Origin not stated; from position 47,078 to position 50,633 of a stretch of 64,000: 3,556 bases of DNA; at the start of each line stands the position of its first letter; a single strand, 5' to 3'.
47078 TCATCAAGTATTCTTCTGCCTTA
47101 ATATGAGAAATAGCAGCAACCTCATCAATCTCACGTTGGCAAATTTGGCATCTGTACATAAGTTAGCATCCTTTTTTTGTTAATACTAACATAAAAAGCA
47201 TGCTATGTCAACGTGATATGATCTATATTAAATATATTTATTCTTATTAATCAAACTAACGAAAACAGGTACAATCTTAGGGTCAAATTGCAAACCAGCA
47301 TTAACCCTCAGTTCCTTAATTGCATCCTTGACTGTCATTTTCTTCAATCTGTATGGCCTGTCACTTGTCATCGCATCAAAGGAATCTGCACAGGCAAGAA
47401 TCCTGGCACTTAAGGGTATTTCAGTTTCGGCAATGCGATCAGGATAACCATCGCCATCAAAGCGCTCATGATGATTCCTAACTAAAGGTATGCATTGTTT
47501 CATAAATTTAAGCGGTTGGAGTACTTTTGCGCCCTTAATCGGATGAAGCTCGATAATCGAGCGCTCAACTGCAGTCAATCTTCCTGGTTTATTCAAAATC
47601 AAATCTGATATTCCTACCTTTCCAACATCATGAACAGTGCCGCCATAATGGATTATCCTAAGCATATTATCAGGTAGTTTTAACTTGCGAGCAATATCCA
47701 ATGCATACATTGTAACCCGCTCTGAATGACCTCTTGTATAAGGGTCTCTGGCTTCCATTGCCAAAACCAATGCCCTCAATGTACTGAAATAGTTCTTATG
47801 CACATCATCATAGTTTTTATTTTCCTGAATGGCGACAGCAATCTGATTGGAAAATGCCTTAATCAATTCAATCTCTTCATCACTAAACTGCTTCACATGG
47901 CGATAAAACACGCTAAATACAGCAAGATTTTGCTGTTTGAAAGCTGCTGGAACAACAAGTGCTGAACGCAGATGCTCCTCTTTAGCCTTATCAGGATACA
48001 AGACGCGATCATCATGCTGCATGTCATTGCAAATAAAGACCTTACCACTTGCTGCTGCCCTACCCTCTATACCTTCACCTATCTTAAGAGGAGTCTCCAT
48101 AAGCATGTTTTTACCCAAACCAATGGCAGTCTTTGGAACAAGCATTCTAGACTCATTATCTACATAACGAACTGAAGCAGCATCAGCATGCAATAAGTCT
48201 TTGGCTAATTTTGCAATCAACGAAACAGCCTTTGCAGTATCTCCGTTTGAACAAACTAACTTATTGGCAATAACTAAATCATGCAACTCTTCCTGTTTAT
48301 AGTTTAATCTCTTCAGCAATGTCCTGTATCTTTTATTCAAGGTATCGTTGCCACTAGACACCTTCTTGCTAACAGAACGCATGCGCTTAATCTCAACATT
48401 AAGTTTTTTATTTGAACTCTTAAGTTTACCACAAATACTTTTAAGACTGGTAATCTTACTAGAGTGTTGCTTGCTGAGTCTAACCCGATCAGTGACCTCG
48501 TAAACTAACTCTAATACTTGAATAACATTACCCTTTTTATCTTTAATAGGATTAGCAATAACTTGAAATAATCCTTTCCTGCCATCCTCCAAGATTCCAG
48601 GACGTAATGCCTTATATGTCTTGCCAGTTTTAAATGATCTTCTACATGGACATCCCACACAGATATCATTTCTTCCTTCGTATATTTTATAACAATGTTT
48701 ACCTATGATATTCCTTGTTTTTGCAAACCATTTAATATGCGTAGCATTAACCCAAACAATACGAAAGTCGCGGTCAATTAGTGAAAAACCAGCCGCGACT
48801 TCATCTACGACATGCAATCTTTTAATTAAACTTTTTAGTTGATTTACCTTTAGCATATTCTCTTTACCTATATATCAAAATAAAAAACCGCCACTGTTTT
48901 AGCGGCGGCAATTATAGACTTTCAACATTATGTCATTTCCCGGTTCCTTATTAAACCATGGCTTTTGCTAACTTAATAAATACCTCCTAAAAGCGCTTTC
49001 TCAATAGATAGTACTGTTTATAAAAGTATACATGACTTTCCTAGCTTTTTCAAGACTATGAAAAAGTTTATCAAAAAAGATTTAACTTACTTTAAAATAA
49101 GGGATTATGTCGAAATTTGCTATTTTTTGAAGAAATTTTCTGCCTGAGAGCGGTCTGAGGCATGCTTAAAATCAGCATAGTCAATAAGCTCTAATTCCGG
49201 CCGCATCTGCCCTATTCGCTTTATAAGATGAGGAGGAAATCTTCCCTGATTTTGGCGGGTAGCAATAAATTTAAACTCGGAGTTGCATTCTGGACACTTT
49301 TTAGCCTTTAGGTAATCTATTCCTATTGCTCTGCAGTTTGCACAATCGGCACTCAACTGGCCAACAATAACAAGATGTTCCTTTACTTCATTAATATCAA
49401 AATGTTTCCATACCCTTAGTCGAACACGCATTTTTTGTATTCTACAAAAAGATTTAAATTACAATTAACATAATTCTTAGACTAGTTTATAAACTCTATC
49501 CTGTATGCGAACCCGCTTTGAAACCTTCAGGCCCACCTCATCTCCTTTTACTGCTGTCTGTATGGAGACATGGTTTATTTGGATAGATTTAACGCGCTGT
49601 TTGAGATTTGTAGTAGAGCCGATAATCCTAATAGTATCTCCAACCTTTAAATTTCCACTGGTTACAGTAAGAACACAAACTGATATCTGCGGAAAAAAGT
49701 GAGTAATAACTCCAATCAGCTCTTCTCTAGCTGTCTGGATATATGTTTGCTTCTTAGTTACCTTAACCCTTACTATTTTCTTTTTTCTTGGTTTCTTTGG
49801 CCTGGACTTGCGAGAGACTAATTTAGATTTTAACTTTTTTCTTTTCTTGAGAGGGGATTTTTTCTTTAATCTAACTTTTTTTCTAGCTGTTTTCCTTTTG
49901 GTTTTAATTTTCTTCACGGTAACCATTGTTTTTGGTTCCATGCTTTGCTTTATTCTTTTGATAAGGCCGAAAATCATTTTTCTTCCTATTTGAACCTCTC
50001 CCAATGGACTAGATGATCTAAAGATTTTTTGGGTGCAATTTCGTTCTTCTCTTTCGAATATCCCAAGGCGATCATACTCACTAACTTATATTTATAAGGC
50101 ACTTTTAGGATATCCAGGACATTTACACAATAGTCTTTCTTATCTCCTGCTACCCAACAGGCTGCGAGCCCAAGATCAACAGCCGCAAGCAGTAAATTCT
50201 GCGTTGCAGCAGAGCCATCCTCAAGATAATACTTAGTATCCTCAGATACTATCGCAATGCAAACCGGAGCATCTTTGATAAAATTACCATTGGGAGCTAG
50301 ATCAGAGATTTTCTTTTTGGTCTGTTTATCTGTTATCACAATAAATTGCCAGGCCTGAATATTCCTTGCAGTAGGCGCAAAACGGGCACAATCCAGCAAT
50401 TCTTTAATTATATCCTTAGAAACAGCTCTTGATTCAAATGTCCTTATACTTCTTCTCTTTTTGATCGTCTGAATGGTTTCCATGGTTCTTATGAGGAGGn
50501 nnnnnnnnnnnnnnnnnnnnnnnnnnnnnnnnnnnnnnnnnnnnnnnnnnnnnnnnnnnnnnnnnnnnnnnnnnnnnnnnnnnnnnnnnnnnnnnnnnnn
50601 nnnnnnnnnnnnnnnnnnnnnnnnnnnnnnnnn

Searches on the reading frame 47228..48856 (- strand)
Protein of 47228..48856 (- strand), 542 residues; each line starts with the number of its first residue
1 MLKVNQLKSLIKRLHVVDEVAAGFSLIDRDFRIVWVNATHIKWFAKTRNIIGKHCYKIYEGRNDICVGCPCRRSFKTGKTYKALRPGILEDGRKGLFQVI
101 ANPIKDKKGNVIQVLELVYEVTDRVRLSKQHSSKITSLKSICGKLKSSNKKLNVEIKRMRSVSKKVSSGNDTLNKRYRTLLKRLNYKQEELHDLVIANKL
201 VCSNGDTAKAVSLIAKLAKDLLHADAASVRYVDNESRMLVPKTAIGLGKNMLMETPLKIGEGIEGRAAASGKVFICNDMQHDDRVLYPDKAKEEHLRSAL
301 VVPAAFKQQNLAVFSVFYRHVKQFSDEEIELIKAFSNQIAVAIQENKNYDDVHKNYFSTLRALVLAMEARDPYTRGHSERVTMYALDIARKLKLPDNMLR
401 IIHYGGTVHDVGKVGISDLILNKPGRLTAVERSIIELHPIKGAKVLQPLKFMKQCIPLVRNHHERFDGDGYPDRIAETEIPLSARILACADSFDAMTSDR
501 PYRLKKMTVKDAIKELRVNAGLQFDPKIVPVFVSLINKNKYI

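Call 3: search_protein_families(library=pfam, proteins=[window:47228-48856:-], max_evalue=0.01)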
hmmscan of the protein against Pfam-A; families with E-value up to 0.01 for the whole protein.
window:47228-48856:- (542 aa): 7 families
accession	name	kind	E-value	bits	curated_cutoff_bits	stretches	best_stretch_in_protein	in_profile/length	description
PF13487.12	HD_5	-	9.6e-39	133.3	27.2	1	367-528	7-170/170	HD domain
PF01966.28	HD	-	9.6e-16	58.5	22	1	376-496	3-116/116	HD domain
PF13185.12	GAF_2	-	1.4e-15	58.1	28.6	1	211-344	8-136/136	GAF domain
PF01590.32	GAF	-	2e-12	48.2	22.4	1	210-343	5-133/133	GAF domain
PF13492.12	GAF_3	-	5e-08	33.8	27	1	214-344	9-128/129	GAF domain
PF08448.16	PAS_4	-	7.2e-08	33.1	23.1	1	18-126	2-110/110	PAS fold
PF13426.13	PAS_9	-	5.1e-06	27.1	27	1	23-123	3-103/103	PAS domain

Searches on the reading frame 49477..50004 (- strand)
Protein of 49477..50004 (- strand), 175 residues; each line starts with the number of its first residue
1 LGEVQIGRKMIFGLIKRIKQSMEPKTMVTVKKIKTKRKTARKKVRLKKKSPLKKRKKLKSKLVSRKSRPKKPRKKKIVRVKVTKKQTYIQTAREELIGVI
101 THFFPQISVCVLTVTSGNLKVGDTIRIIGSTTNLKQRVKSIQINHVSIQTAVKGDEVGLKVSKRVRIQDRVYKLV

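Call 3: search_protein_families(library=pfam, proteins=[window:49477-50004:-], max_evalue=0.01)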
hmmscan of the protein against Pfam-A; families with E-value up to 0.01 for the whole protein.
window:49477-50004:- (175 aa): 1 family
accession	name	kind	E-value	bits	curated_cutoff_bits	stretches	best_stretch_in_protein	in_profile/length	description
PF03144.31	GTP_EFTU_D2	-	1.9e-09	38.2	30.3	1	109-161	3-58/73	Elongation factor Tu domain 2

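Call 65: search_protein_families(library=padloc, proteins=[window:49477-50004:-], max_evalue=0.001)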
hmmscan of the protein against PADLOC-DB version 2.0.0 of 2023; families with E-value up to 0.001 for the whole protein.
window:49477-50004:- (175 aa): 0 families

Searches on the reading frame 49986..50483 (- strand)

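Call 3: search_protein_families(library=pfam, proteins=[window:49986-50483:-], max_evalue=0.01)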
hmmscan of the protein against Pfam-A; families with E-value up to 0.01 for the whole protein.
window:49986-50483:- (165 aa): 2 families
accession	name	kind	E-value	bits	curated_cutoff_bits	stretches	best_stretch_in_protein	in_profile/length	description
PF00881.29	Nitroreductase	-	6.9e-28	98.4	23.5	2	7-63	1-57/167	Nitroreductase family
PF14512.11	TM1586_NiRdase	-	1.6e-19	70.9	27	2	59-162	53-152/215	Putative TM nitroreductase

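Call 65: search_protein_families(library=padloc, proteins=[window:49986-50483:-], max_evalue=0.001)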
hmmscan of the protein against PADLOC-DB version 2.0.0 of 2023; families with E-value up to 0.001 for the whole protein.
window:49986-50483:- (165 aa): 0 families
